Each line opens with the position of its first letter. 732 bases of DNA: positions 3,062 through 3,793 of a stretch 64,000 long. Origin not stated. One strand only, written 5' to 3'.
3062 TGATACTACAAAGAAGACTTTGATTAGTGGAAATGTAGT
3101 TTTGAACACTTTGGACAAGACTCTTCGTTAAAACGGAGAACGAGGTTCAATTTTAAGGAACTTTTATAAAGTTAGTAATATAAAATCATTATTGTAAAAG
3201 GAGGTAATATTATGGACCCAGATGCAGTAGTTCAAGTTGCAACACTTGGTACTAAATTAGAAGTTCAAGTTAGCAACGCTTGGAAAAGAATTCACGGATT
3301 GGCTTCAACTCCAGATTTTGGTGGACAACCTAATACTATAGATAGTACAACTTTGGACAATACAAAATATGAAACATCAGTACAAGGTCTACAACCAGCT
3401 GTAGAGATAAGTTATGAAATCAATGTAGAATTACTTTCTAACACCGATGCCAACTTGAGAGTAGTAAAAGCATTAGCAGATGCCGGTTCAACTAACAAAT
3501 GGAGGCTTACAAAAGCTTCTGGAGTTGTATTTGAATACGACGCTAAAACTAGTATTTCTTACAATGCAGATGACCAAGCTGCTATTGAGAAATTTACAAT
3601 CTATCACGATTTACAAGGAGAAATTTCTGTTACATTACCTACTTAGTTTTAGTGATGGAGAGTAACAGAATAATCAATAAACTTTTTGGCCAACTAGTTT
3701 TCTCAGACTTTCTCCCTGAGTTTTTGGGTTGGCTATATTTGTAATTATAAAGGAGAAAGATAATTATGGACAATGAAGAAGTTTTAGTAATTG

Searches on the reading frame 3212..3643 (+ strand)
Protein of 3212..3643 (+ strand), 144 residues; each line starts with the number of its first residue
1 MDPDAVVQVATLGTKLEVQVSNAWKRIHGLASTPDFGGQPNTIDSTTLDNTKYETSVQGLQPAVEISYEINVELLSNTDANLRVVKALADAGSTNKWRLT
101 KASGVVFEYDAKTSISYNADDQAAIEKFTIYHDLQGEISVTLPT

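Call 78: find_homologous_proteins(query=window:3212-3643:+, max_evalue=1e-10)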
Query window:3212-3643:+ (144 aa): 821 proteins with E <= 1e-10 among 828 candidates; the best 120 are listed.
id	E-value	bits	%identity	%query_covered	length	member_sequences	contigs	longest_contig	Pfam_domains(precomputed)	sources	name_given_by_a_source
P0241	6.8e-82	290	93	99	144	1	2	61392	-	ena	-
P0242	9.1e-81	286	93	99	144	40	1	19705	-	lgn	-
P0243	9.5e-79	280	90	99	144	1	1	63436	-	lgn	-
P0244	1.3e-75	269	85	99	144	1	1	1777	-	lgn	-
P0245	1.3e-75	269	85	99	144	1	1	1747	-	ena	-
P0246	3.7e-74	265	85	99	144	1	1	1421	-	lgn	-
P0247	6.2e-72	258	83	99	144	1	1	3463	-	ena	-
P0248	1.6e-70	253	82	99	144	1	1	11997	-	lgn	-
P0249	3.8e-68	245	80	99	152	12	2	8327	-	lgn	-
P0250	1.6e-67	243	78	99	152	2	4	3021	-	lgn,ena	-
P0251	9.5e-67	241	78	99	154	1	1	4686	-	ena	-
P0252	8.8e-63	228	76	99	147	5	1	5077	-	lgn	-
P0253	1.8e-62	227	73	99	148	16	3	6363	-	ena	-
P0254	1.9e-62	227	74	99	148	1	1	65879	-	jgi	-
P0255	2.0e-62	227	74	99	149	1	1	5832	PF16460.12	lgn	-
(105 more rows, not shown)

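Call 80: find_encoding_contigs(protein=P0254, flank=10000, max_places=1)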
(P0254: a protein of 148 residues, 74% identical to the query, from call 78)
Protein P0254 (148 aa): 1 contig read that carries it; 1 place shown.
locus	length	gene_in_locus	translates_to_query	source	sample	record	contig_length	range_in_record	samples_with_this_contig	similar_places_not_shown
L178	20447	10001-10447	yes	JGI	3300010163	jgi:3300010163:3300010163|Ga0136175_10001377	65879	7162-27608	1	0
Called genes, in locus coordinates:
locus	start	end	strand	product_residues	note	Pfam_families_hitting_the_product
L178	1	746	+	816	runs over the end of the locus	-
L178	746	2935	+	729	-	PF03382:DUF285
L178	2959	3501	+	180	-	-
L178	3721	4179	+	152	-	-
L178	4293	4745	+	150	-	-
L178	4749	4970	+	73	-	-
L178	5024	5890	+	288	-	-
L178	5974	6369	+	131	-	-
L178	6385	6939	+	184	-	-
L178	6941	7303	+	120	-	-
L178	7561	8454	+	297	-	-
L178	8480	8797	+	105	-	-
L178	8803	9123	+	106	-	-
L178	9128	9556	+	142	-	PF04883:HK97-gp10_like (weak)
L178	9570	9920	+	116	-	-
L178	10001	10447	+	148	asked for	-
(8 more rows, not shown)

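Call 81: find_encoding_contigs(protein=P0243, flank=10000, max_places=1)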
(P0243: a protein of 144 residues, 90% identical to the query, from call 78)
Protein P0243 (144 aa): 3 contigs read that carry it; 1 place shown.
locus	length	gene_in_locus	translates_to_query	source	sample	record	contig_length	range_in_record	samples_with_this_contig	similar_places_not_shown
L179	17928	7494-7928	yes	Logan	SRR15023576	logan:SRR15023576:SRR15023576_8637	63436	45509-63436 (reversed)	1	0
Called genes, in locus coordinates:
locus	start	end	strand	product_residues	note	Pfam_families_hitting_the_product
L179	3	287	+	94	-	?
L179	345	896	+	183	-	-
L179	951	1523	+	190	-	-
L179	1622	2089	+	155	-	-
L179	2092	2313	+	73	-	-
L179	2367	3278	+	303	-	-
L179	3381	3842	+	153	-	-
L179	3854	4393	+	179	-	-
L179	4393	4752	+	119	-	-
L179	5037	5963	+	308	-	-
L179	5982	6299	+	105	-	-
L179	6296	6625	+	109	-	-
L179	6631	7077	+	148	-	-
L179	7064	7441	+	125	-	-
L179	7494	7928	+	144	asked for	-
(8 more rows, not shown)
